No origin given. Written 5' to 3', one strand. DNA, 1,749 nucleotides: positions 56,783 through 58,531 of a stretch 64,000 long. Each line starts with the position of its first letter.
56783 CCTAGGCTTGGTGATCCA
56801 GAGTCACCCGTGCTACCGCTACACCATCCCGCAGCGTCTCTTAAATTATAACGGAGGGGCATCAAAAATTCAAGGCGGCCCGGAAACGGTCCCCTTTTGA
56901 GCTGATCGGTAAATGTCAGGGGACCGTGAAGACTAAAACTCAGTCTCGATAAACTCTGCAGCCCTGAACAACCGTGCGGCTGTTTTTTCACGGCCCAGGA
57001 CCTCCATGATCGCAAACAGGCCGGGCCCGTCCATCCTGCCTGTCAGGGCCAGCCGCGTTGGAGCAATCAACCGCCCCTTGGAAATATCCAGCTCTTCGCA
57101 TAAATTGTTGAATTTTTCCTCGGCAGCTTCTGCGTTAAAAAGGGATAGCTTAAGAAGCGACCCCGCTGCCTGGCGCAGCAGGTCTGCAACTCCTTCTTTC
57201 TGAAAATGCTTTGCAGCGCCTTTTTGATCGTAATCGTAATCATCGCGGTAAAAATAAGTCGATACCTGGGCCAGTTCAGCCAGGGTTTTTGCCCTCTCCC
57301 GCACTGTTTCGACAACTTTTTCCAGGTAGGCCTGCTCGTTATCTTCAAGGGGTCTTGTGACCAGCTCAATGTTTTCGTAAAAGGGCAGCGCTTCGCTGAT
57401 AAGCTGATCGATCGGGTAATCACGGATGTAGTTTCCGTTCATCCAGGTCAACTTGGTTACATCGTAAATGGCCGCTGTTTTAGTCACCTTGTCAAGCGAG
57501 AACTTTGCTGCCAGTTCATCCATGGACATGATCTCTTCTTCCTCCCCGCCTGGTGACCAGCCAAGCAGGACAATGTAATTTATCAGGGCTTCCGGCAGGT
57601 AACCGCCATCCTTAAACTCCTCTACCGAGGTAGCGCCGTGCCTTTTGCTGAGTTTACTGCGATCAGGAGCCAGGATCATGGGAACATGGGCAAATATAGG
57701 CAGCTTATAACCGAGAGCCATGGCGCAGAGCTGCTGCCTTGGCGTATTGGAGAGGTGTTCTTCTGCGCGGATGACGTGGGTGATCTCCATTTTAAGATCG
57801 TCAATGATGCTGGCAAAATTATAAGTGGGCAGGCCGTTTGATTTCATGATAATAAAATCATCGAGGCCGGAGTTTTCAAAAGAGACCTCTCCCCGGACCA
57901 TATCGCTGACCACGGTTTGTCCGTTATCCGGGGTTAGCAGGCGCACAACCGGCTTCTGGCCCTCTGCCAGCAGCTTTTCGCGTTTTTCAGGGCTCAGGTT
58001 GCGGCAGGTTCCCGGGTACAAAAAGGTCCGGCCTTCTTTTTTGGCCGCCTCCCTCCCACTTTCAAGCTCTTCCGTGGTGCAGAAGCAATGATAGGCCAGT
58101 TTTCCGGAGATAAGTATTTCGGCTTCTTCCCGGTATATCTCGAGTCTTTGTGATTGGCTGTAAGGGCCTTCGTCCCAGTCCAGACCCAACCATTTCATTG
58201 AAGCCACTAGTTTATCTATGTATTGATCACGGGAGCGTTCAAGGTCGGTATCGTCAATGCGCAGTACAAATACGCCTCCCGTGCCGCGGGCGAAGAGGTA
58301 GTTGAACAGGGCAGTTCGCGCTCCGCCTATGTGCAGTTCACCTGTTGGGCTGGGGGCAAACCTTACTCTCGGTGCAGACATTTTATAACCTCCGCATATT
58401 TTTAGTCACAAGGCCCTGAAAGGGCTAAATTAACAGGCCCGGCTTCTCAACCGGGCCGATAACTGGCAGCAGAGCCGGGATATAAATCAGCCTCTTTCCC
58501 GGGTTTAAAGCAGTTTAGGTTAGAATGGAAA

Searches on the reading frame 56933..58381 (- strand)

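Call 4: search_protein_families(library=pfam, proteins=[window:56933-58381:-], max_evalue=0.01)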
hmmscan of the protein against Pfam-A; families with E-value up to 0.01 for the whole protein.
window:56933-58381:- (482 aa): 2 families
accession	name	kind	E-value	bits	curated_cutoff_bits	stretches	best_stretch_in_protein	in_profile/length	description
PF00749.27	tRNA-synt_1c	-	4.4e-100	335.1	23.4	1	5-313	3-314/314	tRNA synthetases class I (E and Q), catalytic domain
PF19269.4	Anticodon_2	-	5.1e-34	118.1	23.6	1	327-474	2-140/141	Anticodon binding domain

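Call 5: search_protein_families(library=ncbifam, proteins=[window:56933-58381:-], max_evalue=0.01)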
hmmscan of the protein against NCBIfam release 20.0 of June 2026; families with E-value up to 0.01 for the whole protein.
window:56933-58381:- (482 aa): 10 families
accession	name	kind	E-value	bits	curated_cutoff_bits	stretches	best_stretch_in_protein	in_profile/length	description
TIGR00464.1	gltX_bact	equivalog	1.5e-163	545.1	289.95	1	5-478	3-468/470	glutamate--tRNA ligase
NF004315.1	PRK05710.1-4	equivalog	1.2e-67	228.3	250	1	7-268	2-272/274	tRNA glutamyl-Q(34) synthetase GluQRS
TIGR03838.1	queuosine_YadB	equivalog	2e-65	220.9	276.7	1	6-262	3-248/272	tRNA glutamyl-Q(34) synthetase GluQRS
NF004314.0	PRK05710.1-3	equivalog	1.8e-60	204.8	256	1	5-302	8-290/297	tRNA glutamyl-Q(34) synthetase GluQRS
NF004313.0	PRK05710.1-2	equivalog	1.3e-49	168.9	380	1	5-259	6-257/299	tRNA glutamyl-Q(34) synthetase GluQRS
NF003169.0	PRK04156.1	equivalog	2e-40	139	516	1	5-246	103-341/567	glutamate--tRNA ligase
NF004312.0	PRK05710.1-1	equivalog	1.3e-36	126.6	453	1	7-255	17-248/306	tRNA glutamyl-Q(34) synthetase GluQRS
TIGR00463.1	gltX_arch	equivalog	5.6e-34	117.6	401.75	1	6-247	96-333/560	glutamate--tRNA ligase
NF011291.0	PRK14703.1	equivalog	4.6e-20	71.5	681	1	6-122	34-150/769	glutamine--tRNA ligase/YqeY domain fusion protein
TIGR00440.1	glnS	equivalog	6.8e-18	64.8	425.8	1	5-207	2-205/524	glutamine--tRNA ligase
